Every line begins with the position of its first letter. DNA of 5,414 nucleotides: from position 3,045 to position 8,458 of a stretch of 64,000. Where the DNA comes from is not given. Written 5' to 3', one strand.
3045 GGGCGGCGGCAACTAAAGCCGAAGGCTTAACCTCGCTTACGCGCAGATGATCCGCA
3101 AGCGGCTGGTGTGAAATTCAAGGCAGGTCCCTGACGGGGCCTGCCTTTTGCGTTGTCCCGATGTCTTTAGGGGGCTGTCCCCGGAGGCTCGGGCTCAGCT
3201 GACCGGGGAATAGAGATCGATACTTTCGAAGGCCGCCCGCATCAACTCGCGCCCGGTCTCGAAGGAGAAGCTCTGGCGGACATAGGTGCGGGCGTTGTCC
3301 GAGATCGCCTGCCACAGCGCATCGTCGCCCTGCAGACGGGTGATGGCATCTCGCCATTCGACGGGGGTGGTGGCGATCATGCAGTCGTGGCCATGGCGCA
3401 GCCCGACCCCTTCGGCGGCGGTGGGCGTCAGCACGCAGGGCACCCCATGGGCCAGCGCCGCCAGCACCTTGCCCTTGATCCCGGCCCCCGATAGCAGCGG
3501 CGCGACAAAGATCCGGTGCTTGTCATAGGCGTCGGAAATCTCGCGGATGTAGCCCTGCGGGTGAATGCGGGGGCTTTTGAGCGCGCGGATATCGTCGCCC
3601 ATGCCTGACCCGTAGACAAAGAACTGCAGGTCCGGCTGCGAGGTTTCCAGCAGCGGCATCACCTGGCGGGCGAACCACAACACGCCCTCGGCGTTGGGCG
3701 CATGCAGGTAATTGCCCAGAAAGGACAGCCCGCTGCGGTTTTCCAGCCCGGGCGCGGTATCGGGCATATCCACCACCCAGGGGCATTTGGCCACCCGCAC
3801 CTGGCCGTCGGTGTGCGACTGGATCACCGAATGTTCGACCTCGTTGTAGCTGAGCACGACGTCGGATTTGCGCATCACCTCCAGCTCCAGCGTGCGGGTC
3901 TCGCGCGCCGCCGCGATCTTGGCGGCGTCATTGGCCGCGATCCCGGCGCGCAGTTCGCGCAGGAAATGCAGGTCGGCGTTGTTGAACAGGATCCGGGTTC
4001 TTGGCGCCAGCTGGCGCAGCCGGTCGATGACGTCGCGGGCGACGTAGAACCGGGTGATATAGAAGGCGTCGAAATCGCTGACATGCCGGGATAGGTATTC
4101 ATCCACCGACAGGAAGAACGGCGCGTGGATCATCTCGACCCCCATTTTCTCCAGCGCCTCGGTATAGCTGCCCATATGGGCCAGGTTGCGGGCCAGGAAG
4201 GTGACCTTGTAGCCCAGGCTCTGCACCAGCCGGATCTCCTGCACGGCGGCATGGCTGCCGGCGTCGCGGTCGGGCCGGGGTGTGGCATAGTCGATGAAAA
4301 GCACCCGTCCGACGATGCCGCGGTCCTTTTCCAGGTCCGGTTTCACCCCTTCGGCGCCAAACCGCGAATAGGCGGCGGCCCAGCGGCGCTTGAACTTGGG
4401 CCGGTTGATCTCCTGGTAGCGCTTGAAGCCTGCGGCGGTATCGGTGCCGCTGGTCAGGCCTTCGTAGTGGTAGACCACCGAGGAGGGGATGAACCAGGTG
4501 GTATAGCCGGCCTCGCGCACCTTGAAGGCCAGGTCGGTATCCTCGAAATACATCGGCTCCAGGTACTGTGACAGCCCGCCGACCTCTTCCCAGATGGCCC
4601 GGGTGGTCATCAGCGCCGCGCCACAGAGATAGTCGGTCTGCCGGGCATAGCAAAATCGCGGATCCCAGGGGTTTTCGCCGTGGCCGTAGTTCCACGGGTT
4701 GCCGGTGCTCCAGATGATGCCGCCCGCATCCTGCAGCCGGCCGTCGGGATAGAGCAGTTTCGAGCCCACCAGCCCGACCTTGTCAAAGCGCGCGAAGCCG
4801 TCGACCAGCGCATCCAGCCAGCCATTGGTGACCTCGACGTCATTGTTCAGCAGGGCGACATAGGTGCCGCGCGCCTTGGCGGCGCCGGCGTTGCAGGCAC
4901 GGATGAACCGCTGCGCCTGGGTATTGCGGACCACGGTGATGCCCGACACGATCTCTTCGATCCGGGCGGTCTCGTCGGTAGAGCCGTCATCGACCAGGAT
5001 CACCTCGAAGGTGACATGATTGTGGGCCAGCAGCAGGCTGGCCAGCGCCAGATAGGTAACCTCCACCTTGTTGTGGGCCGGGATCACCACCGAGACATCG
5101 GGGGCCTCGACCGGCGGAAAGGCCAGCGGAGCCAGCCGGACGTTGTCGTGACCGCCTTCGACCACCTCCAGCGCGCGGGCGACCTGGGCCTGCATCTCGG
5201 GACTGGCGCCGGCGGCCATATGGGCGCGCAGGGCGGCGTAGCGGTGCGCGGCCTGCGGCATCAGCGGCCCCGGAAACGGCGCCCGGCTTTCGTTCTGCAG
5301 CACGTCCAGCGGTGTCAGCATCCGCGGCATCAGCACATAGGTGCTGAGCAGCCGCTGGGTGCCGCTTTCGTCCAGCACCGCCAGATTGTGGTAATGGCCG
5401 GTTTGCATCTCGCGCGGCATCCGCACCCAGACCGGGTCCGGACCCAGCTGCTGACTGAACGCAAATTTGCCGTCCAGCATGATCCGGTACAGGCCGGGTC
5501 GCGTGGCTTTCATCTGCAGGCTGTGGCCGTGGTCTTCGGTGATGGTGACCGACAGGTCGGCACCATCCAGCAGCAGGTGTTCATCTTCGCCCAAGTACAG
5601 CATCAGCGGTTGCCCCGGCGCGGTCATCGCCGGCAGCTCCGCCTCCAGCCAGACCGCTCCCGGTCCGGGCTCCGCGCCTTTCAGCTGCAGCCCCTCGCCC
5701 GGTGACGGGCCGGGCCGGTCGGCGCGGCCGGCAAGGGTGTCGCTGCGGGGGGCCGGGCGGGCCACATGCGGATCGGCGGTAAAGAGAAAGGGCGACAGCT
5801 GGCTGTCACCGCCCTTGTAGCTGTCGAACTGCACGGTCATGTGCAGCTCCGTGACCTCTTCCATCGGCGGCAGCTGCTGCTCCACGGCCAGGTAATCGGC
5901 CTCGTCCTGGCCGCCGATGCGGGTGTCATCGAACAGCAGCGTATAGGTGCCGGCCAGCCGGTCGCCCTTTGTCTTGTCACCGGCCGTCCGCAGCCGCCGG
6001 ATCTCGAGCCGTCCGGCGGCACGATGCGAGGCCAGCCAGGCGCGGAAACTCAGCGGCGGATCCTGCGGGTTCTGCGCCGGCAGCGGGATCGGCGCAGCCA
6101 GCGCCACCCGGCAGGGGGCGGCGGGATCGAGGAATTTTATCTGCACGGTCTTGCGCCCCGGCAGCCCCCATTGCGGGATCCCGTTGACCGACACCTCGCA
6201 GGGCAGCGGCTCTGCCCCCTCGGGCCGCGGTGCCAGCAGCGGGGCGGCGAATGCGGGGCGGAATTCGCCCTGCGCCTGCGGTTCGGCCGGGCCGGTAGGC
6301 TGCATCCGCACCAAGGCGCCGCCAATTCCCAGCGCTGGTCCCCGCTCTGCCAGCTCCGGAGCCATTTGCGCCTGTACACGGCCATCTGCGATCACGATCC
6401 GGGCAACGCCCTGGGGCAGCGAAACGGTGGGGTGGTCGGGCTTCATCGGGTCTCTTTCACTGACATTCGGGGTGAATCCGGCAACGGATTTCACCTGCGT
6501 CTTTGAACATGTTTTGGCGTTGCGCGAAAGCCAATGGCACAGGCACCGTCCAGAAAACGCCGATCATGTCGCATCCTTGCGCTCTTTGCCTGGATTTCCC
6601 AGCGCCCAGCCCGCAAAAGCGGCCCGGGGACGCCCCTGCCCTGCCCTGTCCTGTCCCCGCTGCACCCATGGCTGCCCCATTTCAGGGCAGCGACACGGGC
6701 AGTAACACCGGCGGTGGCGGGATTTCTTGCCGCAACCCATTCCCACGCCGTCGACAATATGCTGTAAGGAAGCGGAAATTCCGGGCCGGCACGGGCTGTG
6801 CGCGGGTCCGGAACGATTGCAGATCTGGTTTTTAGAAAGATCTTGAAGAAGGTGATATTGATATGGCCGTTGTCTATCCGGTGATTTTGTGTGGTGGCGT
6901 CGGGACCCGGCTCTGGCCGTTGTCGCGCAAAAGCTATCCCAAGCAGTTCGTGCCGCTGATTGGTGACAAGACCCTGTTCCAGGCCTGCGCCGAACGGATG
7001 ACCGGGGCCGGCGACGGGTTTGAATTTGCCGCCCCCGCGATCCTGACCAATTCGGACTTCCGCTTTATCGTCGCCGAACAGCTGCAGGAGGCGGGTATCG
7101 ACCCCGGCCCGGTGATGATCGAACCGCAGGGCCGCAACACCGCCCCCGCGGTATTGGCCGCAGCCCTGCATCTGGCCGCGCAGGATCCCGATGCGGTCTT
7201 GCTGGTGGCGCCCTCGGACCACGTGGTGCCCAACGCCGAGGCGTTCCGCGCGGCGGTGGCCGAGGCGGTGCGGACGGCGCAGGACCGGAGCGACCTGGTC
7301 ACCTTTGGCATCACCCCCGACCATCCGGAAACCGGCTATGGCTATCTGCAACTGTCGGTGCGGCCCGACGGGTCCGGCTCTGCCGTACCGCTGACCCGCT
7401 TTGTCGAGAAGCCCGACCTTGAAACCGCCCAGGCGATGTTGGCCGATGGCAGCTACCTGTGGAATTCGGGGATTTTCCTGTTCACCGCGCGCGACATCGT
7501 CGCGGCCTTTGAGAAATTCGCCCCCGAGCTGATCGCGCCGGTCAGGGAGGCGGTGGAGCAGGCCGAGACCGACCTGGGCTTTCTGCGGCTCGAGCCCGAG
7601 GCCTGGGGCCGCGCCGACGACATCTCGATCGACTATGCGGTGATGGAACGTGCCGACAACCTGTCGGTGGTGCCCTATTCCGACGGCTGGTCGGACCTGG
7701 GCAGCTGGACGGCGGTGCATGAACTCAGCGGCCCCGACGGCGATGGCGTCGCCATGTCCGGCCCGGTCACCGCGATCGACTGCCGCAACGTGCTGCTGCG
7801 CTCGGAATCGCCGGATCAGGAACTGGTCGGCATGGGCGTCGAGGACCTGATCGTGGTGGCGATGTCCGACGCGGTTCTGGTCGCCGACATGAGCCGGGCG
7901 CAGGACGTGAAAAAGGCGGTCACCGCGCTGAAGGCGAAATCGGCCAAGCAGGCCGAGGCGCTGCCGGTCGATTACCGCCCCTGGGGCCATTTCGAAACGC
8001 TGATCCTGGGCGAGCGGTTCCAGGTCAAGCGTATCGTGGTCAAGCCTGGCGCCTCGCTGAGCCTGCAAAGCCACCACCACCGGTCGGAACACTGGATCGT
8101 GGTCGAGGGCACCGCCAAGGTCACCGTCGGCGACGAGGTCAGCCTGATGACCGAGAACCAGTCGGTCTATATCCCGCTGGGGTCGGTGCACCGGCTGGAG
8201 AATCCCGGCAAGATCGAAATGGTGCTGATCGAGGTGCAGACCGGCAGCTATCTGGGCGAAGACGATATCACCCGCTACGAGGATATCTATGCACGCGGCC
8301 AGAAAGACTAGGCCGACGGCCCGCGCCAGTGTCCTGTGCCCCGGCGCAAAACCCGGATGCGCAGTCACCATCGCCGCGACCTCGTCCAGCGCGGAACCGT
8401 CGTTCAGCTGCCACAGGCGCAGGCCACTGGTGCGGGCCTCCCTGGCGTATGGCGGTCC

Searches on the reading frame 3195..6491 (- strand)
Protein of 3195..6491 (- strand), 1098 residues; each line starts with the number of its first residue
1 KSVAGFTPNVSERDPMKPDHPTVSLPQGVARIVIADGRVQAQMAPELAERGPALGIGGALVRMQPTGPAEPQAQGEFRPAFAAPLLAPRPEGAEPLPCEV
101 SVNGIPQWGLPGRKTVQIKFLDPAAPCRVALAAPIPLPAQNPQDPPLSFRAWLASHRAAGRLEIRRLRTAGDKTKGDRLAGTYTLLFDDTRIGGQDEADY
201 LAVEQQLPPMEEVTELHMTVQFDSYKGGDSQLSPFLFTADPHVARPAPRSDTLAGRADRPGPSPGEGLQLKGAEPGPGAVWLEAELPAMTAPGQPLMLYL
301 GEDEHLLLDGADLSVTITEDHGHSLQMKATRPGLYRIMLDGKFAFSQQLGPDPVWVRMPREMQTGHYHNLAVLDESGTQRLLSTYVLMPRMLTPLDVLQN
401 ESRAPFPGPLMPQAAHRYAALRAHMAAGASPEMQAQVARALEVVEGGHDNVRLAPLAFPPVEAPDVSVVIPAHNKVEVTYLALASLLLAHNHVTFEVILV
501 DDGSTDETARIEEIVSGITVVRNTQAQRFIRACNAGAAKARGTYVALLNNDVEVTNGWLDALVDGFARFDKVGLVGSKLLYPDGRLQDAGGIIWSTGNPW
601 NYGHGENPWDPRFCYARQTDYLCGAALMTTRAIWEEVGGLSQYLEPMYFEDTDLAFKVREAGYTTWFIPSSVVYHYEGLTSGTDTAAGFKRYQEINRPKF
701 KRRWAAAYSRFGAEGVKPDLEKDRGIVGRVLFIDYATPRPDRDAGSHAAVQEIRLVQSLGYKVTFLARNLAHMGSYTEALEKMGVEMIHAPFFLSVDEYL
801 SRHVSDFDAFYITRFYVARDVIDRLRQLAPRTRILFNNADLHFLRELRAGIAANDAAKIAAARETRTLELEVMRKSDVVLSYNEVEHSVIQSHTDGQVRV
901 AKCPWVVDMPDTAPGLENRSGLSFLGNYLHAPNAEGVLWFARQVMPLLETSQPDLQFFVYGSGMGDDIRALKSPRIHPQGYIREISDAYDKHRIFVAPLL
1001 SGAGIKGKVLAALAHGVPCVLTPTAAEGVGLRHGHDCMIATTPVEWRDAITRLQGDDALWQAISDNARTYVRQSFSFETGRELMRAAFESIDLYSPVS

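Call 22: search_protein_families(library=pfam, max_evalue=0.01, proteins=[window:3195-6491:-])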
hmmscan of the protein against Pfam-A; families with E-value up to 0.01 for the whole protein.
window:3195-6491:- (1098 aa): 7 families
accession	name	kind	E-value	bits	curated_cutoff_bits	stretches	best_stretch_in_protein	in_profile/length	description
PF00535.33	Glycos_transf_2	-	2.5e-23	83.3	23.3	1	467-591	1-128/168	Glycosyl transferase family 2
PF13692.12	Glyco_trans_1_4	-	1.3e-18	68.1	27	1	922-1054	4-140/142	Glycosyl transferases group 1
PF13641.12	Glyco_tranf_2_3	-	1.9e-09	38.3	27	1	464-678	1-214/230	Glycosyltransferase like family 2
PF13524.12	Glyco_trans_1_2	-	0.00015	22.1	25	1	951-1077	11-135/144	Glycosyl transferase-like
PF13632.12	Glyco_trans_2_3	-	0.00072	19.9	27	1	624-691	74-129/198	Glycosyl transferase family group 2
PF10111.15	Glyco_tranf_2_2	-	0.0052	16.7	27.3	1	467-557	1-97/276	Glycosyltransferase like family 2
PF13506.12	Glyco_transf_21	-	0.0096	15.8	21.7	0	532-673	21-152/174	Glycosyl transferase family 21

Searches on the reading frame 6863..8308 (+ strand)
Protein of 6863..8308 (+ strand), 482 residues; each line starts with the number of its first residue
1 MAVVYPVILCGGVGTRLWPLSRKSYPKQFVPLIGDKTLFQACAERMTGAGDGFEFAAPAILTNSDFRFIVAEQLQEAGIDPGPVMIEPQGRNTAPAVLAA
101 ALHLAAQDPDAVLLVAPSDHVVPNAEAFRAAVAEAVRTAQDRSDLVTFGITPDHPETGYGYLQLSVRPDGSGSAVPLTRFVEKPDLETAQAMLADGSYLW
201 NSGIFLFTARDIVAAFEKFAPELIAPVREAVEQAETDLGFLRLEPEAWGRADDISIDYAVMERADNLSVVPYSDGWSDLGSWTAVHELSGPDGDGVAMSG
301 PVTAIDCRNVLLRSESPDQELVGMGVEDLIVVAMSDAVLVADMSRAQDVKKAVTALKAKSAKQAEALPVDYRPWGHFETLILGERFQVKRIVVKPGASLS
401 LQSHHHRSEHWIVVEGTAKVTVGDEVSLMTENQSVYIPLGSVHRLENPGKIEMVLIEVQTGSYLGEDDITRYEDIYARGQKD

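Call 10: search_protein_families(library=pfam, max_evalue=0.01, proteins=[window:6863-8308:+])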
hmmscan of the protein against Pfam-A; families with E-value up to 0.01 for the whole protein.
window:6863-8308:+ (482 aa): 5 families
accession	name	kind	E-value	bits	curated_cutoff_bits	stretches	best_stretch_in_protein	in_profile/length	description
PF01050.24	MannoseP_isomer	-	1.4e-48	164.3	23.6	1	370-474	12-116/116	Mannose-6-phosphate isomerase C-terminal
PF00483.29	NTP_transferase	-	9.5e-45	153.5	21.2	1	6-288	2-238/245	Nucleotidyl transferase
PF07883.17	Cupin_2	-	1.6e-12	47.3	27.2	1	391-458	3-69/70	Cupin domain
PF22640.1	ManC_GMP_beta-helix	-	2.1e-09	37.6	27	1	303-356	4-55/55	MannoseP isomerase/GMP-like beta-helix domain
PF12804.13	NTP_transf_3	-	5.1e-06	27.2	27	1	7-139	2-115/160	MobA-like NTP transferase domain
